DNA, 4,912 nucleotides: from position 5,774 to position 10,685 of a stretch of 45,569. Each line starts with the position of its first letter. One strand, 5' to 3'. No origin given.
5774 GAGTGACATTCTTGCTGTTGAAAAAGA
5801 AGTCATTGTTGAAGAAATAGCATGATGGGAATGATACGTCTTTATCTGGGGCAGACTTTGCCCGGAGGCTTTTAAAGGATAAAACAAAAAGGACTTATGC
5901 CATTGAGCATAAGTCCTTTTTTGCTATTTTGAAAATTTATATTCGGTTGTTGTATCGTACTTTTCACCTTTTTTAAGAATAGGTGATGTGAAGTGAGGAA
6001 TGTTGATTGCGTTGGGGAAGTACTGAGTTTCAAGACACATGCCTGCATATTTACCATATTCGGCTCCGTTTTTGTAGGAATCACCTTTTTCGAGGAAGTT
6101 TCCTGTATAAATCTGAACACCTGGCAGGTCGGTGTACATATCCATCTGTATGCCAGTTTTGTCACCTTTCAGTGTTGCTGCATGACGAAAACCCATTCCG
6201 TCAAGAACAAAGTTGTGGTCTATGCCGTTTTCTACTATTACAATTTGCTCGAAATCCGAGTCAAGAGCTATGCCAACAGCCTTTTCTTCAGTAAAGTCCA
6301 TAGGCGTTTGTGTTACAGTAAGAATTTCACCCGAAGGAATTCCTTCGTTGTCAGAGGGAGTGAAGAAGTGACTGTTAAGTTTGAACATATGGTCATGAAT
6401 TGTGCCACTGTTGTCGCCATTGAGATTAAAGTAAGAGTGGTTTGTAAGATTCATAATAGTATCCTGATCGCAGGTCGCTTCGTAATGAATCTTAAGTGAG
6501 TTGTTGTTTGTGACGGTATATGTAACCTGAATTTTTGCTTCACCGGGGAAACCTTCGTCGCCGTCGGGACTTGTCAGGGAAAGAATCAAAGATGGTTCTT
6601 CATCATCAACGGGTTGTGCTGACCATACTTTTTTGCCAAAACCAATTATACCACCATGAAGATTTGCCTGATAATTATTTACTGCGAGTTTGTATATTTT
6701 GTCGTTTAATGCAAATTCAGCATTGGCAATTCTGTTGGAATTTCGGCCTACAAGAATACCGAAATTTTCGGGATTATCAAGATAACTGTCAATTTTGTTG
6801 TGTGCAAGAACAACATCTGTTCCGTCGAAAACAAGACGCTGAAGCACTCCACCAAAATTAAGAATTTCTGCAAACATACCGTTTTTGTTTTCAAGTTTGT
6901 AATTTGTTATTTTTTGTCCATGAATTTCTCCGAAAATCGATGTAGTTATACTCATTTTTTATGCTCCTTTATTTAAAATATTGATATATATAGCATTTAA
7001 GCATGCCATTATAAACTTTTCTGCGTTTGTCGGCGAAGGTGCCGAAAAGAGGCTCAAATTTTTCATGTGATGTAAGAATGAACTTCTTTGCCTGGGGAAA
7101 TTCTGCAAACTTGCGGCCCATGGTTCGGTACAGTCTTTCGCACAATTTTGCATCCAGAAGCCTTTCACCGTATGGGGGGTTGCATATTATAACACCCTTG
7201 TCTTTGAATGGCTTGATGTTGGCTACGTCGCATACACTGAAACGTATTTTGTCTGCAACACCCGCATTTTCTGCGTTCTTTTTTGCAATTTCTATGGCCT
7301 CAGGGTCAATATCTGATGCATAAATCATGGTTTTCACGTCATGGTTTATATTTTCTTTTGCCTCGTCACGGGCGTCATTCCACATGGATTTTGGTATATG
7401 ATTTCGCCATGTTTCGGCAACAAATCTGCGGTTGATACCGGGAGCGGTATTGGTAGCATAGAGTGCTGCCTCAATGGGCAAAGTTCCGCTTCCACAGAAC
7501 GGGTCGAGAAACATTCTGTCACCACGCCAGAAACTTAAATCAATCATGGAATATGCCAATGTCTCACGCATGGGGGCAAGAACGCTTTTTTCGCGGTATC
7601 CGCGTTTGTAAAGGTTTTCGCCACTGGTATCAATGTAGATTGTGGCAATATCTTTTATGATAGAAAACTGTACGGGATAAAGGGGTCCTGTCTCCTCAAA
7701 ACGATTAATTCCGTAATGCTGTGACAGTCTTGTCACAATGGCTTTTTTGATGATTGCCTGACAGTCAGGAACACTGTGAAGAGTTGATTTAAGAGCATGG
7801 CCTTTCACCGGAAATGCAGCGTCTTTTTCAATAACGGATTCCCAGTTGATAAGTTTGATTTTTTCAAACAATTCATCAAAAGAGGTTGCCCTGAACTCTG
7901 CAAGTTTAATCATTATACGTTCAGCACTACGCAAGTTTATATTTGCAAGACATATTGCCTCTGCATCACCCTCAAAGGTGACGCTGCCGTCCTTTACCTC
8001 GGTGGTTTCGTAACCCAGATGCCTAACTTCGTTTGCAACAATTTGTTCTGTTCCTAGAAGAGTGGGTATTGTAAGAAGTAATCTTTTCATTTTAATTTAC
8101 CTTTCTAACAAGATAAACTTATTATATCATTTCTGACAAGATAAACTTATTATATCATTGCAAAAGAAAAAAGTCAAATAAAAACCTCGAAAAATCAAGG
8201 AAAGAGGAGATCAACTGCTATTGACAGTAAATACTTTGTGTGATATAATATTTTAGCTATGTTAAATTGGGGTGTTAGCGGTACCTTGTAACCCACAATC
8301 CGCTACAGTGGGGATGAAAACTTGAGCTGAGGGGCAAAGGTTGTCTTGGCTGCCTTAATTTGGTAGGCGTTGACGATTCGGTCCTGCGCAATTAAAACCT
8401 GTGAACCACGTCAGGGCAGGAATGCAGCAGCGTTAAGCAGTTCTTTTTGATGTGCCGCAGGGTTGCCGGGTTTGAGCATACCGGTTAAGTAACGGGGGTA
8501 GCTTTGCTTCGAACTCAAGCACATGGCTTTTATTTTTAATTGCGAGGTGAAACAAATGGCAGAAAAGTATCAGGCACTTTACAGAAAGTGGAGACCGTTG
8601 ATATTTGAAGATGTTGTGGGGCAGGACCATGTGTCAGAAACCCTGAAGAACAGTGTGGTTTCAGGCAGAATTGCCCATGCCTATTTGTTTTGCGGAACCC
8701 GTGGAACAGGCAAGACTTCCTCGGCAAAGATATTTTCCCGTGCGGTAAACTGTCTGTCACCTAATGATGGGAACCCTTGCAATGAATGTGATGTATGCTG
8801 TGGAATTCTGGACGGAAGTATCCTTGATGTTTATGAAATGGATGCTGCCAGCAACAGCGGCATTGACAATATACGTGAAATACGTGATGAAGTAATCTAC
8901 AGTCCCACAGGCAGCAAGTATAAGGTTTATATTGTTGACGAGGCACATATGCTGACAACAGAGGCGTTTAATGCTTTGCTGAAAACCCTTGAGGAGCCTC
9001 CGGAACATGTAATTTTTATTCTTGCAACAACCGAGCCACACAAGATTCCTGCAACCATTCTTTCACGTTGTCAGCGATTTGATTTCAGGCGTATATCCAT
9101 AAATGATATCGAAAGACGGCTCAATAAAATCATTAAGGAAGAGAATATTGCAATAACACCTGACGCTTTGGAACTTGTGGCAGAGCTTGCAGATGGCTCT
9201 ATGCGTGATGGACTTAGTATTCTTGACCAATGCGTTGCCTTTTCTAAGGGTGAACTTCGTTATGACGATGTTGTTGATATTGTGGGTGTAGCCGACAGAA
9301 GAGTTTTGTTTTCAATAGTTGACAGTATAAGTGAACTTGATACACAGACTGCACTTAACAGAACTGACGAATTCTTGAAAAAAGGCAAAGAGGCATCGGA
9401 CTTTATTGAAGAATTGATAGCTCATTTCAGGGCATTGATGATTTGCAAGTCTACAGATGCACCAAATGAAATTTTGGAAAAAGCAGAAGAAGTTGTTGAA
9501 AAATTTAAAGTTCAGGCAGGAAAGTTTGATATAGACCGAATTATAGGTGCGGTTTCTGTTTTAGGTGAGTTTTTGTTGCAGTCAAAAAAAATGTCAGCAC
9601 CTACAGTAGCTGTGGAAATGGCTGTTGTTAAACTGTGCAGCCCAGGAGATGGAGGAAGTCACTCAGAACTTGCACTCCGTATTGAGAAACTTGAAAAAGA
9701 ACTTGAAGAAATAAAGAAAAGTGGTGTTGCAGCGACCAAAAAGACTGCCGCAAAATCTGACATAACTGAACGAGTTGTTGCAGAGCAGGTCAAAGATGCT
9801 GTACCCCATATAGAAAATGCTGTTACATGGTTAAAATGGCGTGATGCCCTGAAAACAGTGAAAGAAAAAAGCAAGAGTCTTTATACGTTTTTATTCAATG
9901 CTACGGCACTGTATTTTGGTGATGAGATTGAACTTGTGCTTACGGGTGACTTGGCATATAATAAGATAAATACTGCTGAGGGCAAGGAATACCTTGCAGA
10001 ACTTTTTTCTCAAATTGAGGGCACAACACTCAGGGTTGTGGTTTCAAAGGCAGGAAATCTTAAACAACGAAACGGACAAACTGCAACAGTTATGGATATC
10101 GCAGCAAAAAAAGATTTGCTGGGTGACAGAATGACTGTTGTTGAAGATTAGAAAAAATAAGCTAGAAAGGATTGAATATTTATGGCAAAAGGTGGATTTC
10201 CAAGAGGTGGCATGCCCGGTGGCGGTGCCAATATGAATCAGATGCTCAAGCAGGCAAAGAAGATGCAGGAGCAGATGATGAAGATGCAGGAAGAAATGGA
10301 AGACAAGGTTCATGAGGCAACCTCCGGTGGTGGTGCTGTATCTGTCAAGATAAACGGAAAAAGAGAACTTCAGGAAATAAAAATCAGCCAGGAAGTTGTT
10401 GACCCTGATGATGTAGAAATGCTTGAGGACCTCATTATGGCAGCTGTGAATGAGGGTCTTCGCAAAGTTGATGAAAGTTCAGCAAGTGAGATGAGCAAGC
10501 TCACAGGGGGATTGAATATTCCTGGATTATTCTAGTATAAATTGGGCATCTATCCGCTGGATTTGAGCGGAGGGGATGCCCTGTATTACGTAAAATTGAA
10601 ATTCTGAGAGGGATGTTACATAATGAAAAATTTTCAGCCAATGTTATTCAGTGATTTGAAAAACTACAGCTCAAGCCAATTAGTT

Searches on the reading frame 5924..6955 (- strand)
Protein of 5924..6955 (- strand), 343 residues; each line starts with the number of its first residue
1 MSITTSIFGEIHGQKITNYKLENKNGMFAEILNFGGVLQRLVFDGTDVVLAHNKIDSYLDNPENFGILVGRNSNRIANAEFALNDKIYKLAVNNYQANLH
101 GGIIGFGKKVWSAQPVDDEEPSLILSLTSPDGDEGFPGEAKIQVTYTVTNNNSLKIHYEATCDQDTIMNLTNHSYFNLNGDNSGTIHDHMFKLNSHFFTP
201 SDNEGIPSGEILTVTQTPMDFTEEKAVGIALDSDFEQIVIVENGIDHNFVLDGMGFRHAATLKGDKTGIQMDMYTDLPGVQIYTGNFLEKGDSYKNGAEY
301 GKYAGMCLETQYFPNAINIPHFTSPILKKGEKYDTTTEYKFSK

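Call 6: search_protein_families(library=pfam, proteins=[window:5924-6955:-])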
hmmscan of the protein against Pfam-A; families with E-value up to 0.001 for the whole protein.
window:5924-6955:- (343 aa): 1 family
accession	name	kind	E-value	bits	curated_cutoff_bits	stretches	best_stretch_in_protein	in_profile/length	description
PF01263.26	Aldose_epim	-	2.3e-80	270.6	27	1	19-340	3-299/299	Aldose 1-epimerase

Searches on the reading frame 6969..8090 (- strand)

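Call 6: search_protein_families(library=pfam, proteins=[window:6969-8090:-])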
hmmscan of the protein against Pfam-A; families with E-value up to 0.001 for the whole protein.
window:6969-8090:- (373 aa): 9 families
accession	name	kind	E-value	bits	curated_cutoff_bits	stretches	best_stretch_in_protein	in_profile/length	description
PF01170.24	UPF0020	-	1.9e-53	181.6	22.3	1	163-368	1-195/197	RMKL-like, methyltransferase domain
PF22020.1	RlmL_1st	-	1.9e-18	66.6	27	1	6-60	2-55/55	RlmL ferredoxin-like domain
PF02926.22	THUMP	-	8.7e-15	55.3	20.6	1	68-154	1-84/84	THUMP domain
PF13847.12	Methyltransf_31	-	6.3e-08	32.9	27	1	253-304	30-81/145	Methyltransferase domain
PF09445.16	Methyltransf_15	-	6.5e-06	26.2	22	1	255-308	24-82/165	RNA cap guanine-N2 methyltransferase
PF05175.20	MTS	-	1.6e-05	25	23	1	253-311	55-112/170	Methyltransferase small domain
PF03602.21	Cons_hypoth95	-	5.1e-05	23.4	24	0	191-209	42-60/182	Conserved hypothetical protein 95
PF06325.19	PrmA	-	0.00028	20.9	22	0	255-304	186-233/296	Ribosomal protein L11 methyltransferase (PrmA)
PF13649.12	Methyltransf_25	-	0.00046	21.2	27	0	254-298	22-63/97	Methyltransferase domain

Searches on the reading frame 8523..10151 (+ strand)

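Call 6: search_protein_families(library=pfam, proteins=[window:8523-10151:+])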
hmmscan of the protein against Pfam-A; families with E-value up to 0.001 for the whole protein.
window:8523-10151:+ (542 aa): 6 families
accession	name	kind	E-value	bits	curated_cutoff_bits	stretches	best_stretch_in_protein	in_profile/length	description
PF13177.12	DNA_pol3_delta2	-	3.9e-46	157.4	27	1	34-191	2-160/161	DNA polymerase III, delta subunit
PF22608.2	DNAX_ATPase_lid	-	1e-16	60.9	27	1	196-243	2-49/49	DNA polymerase III clamp loader subunit, ATPase lid domain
PF00004.35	AAA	-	1.4e-11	45.4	21.2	1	55-187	2-124/131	ATPase family associated with various cellular activities (AAA)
PF12169.13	DNA_pol3_gamma3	-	3.6e-11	43.4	24.4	1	248-373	4-129/143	DNA polymerase III subunits gamma and tau domain III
PF13401.12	AAA_22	-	0.00011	23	27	0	54-169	8-122/130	AAA domain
PF13604.12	AAA_30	-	0.00052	20.3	27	0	131-166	88-122/191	AAA domain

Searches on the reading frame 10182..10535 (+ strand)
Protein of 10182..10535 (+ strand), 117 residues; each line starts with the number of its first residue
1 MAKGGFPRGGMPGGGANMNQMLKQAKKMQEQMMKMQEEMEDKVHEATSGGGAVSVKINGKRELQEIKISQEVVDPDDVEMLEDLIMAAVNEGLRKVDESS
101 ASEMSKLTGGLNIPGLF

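Call 6: search_protein_families(library=pfam, proteins=[window:10182-10535:+])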
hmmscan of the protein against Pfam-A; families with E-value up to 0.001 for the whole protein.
window:10182-10535:+ (117 aa): 1 family
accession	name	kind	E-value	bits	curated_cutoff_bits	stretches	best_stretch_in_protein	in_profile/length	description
PF02575.21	YbaB_DNA_bd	-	2e-34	118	25.5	1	22-112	1-91/91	YbaB/EbfC DNA-binding family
